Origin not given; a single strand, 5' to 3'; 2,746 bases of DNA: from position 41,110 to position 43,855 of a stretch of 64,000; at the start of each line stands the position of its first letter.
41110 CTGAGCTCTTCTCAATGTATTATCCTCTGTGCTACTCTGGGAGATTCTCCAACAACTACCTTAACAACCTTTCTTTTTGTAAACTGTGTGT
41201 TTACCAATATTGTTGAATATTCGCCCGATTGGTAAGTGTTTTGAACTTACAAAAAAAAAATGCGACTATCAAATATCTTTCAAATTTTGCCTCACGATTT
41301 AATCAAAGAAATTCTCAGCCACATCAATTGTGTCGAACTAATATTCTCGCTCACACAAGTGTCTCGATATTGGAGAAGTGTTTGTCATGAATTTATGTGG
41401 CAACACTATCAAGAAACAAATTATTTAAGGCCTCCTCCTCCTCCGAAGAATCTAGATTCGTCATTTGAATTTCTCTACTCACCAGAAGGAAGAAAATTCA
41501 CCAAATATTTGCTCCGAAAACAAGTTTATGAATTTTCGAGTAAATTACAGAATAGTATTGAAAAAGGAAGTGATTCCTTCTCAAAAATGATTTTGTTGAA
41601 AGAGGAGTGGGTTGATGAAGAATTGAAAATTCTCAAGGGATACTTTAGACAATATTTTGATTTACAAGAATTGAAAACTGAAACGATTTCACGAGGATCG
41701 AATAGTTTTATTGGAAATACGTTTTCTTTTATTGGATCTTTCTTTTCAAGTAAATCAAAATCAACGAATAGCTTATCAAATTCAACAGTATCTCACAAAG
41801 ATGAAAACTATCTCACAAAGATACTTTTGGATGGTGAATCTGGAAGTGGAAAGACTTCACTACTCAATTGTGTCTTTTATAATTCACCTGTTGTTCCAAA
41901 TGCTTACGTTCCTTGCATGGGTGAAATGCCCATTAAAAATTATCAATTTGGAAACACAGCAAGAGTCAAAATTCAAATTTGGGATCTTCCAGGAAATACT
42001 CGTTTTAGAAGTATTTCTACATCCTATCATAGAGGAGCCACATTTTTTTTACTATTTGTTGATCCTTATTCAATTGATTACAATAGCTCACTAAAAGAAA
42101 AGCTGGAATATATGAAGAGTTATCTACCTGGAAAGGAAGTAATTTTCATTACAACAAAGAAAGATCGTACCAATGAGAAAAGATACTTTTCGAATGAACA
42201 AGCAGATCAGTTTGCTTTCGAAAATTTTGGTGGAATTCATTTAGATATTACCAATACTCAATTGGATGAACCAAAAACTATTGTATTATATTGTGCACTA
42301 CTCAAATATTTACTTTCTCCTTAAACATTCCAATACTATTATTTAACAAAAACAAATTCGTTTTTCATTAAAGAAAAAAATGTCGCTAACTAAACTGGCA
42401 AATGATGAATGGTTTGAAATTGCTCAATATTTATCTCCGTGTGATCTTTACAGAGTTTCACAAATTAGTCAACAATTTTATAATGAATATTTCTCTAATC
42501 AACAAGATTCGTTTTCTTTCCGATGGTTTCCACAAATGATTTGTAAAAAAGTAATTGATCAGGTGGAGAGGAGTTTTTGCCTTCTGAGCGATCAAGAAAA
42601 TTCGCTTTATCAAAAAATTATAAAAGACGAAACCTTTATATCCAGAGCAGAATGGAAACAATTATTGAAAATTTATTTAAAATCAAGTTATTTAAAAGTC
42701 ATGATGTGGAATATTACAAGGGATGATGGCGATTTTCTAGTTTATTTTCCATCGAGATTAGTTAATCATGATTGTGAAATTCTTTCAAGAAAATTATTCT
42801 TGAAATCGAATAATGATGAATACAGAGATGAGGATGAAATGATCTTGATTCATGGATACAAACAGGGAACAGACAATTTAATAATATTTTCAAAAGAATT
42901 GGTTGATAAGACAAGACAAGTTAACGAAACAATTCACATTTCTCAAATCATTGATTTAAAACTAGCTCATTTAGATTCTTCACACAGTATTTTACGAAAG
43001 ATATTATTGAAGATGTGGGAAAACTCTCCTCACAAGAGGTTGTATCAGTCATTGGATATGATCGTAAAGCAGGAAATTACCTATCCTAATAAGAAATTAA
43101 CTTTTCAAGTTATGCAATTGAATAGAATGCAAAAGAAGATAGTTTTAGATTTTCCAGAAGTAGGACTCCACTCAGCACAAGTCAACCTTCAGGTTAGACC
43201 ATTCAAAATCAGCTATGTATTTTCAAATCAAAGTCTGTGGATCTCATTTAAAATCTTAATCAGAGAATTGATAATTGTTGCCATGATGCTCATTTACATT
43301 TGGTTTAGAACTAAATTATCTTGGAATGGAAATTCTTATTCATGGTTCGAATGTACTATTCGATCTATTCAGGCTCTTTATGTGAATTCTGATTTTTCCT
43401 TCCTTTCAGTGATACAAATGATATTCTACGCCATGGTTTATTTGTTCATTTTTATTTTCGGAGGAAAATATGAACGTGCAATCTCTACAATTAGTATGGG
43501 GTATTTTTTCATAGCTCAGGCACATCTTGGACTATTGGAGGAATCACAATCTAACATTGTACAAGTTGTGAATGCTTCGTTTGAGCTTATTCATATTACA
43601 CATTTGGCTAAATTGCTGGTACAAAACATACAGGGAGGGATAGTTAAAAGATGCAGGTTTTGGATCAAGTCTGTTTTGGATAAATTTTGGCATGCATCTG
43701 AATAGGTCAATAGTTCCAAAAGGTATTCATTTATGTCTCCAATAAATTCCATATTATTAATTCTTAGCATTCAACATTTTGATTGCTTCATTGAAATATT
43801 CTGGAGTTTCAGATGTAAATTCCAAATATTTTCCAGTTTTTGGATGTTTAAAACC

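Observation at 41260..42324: F-box fused to a Rab-like small GTPase, within a local cluster of F-box/LRR genes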

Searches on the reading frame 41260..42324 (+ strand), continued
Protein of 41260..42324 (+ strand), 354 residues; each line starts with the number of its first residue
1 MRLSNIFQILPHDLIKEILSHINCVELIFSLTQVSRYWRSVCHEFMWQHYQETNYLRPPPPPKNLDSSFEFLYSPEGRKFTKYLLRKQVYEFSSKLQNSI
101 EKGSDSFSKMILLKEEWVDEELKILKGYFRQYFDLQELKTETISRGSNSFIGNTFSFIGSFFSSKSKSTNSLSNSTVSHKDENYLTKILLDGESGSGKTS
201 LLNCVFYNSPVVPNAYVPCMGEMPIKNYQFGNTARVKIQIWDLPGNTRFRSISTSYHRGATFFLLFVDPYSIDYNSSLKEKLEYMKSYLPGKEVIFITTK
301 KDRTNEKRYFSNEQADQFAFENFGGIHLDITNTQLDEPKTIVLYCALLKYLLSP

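Call 39: fold_search(model_id=the predicted structure, library=pdb)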
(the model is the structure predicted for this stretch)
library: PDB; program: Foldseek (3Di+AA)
matches with E <= 10: 1974; with E <= 0.001: 1752
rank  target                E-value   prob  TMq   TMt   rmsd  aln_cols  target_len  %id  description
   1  8a4a_B                2.8e-10  1.00  0.40  0.77   3.5       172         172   27  Structure of human Rep15 in complex with bovine Rab3C. (released 2022-08-10)
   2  1g16_C                1.1e-09  1.00  0.40  0.80   2.8       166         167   26  CRYSTAL STRUCTURE OF SEC4-GDP (released 2000-12-11)
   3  6if2_B                1.1e-09  1.00  0.41  0.77   3.4       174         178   26  Complex structure of Rab35 and its effector RUSC2 (released 2019-04-03)
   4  1z0a_C                1.4e-09  1.00  0.41  0.80   3.5       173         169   25  GDP-Bound Rab2A GTPase (released 2005-07-26)
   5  4lhx_A                1.5e-09  1.00  0.39  0.74   4.2       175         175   26  Crystal structure of nucleotide-free Rab8:Rabin8 (released 2013-10-09)
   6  4li0_B                1.6e-09  1.00  0.39  0.73   3.9       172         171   26  Crystal structure of GDP-bound Rab8:GRAB (released 2013-10-09)
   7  4rkf_B                2.0e-09  1.00  0.40  0.78   3.1       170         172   29  Drosophila melanogaster Rab3 bound to GMPPNP (released 2014-12-10)
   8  3tnf_A                2.1e-09  1.00  0.40  0.79   3.1       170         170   25  LidA from Legionella in complex with active Rab8a (released 2011-11-02)
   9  8kb8_C                2.2e-09  1.00  0.40  0.77   3.4       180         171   19  Structure of the WDR91 WD40 domain complexed with Rab7 (released 2024-08-07)
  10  2j0v_B                2.2e-09  1.00  0.40  0.73   4.7       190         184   20  The crystal structure of Arabidopsis thaliana RAC7-ROP9: the first RAS superfamily GTPase from the plant kingdom (released 2006-10-04)
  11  5szj_A                2.3e-09  1.00  0.42  0.79   4.3       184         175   24  Structure of human Rab10 in complex with the bMERB domain of Mical-cL (released 2016-08-24)
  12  4cz2_B                2.6e-09  1.00  0.40  0.73   3.6       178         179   22  Complex of human VARP-ANKRD1 with Rab32-GppCp. Selenomet derivative. (released 2014-06-04)
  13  6stf_C                2.8e-09  1.00  0.40  0.79   3.0       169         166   24  Human Rab8a phosphorylated at Ser111 in complex with GDP (released 2020-04-22)
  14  1z0i                  2.8e-09  1.00  0.38  0.80   3.2       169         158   21  GDP-Bound Rab21 GTPase (released 2005-07-26)
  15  6stg_A                3.1e-09  1.00  0.40  0.76   3.5       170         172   25  Human Rab8a phosphorylated at Ser111 in complex with GPPNP (released 2020-04-22)
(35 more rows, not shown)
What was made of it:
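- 41806..42321 (+): Rab-like G domain, aa 183-354, ending directly after helix alpha-5 with no hypervariable tail and no prenylation cysteines. Foldseek top hits are nearly all Rabs, TM-score on target 0.68-0.83 (call 39).
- On Rab family of small GTPases: Foldseek TM-score on target 0.68-0.83 (call 39).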

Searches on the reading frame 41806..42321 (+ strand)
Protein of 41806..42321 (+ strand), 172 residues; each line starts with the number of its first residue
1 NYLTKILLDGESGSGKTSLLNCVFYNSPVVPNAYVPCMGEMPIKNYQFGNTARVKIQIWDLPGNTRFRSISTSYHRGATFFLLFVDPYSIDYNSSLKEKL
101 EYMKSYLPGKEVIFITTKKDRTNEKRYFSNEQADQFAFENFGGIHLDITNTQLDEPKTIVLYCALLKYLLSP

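Call 14: search_solved_structures(query=window:41806-42321:+, max_evalue=0.01, show_alignments=2)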
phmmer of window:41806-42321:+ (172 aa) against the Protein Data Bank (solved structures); distinct sequences matched with E-value up to 0.01: 294 (the best 60 are shown).
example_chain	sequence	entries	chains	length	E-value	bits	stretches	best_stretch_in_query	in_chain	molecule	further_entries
3rab_A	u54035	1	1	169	5.4e-15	58.8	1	2-150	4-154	PROTEIN (RAB3A)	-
4rkf_A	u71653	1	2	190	5.5e-15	58.8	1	2-138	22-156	Ras-related protein Rab-3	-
6y7g_A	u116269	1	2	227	1.1e-14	57.9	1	2-150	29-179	Ras-related protein Rab-3C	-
8a4a_B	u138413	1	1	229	1.1e-14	57.9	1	2-150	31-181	Ras-related protein Rab-3C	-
1zbd_A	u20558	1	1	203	1.8e-14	57.1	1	2-153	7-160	RABPHILIN-3A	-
2gf9_A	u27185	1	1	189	1.5e-13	54.2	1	2-143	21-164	Ras-related protein Rab-3D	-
3dz8_A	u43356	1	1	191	2.6e-13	53.4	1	2-135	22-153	Ras-related protein Rab-3B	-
8a4c_B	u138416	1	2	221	3.9e-13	52.8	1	2-134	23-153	Ras-related protein Rab-3B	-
4lhv_A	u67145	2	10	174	4e-13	52.8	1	1-139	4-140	Ras-related protein Rab-8A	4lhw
6yx5_A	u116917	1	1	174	4e-13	52.8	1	1-139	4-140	Ras-related protein Rab-8A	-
3qbt_A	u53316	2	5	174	4e-13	52.8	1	1-139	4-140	Ras-related protein Rab-8A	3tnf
6zsi_A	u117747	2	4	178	4.3e-13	52.7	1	1-139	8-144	Ras-related protein Rab-8A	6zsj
6stf_A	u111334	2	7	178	4.3e-13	52.7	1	1-139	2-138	Ras-related protein Rab-8A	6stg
7bwt_B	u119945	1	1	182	4.6e-13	52.6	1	1-139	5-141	Ras-related protein Rab-8A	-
2fu5_C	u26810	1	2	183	4.7e-13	52.5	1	1-139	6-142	Ras-related protein Rab-8A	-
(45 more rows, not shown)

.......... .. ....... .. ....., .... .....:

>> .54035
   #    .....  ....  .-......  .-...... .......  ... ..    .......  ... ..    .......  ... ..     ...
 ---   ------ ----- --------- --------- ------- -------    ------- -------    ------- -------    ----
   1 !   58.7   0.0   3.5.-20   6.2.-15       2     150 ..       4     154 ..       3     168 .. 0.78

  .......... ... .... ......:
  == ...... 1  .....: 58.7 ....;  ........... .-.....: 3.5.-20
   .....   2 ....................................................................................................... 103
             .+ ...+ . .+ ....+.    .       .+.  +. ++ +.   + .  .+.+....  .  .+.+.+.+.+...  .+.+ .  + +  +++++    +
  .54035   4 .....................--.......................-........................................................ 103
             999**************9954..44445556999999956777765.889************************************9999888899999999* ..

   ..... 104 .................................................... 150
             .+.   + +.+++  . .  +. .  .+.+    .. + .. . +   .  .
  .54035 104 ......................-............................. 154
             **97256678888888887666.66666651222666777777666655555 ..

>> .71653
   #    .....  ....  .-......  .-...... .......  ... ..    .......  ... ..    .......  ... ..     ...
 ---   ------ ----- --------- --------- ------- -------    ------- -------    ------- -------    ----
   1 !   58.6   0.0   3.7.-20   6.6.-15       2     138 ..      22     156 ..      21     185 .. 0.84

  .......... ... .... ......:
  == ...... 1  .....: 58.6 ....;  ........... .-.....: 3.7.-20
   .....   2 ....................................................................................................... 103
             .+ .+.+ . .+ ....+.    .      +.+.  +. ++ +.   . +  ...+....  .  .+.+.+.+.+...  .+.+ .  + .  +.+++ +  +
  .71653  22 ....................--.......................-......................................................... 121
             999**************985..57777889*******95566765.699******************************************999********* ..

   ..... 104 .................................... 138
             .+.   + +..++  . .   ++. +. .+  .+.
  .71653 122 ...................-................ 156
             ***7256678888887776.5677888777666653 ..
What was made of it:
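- The G domain is Rab-like (calls 14, 39), so a membrane-traffic role is conceivable.
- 41806..42321 (+): All 60 PDB sequence hits shown are Rabs, with Rab3A best at E = 5.4e-15 (call 14).
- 41914..41916 (+): Cys219 at the position of the switch-I (G2) threonine. HMMER alignment to Rab3A (call 14).
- On Rab family of small GTPases: All 60 PDB sequence hits shown are Rabs (call 14).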

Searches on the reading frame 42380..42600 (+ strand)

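Call 51: search_protein_families(library=pfam, proteins=[window:42380-42600:+], max_evalue=10)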
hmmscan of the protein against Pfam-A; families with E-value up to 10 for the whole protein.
window:42380-42600:+ (73 aa): 2 families
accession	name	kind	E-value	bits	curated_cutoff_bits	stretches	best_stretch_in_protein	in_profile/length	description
PF00646.38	F-box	-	0.0016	18.7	20.5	1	5-35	3-33/43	F-box domain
PF12937.12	F-box-like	-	0.002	18.3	24.3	1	12-34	10-32/47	F-box-like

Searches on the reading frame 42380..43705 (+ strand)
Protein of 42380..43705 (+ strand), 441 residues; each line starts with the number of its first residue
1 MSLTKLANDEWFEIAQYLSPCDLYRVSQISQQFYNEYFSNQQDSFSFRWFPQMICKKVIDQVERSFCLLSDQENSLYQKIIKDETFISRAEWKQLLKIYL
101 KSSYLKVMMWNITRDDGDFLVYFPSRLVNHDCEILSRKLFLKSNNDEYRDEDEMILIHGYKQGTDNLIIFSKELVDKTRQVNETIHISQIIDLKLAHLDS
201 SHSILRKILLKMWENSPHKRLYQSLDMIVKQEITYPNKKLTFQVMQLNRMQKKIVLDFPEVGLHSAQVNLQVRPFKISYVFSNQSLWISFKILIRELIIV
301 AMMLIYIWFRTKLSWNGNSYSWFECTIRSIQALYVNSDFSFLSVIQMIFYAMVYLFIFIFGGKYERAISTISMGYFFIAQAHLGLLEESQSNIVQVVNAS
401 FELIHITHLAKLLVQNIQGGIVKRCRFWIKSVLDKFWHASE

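Call 3: search_protein_families(library=pfam, proteins=[window:42380-43705:+], max_evalue=1)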
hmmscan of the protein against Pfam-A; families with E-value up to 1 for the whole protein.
window:42380-43705:+ (441 aa): 2 families
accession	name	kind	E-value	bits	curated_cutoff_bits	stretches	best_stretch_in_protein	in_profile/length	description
PF00646.38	F-box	-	0.054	13.9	20.5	1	5-35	3-33/43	F-box domain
PF12937.12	F-box-like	-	0.058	13.6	24.3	1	12-34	10-32/47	F-box-like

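Call 44: search_solved_structures(query=window:42380-43702:+, max_evalue=1)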
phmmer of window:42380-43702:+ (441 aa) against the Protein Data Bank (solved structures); distinct sequences matched with E-value up to 1: 1.
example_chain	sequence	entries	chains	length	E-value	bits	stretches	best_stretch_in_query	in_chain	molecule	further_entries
8e9g_J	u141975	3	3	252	0.03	16.3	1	322-360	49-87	NADH-quinone oxidoreductase subunit J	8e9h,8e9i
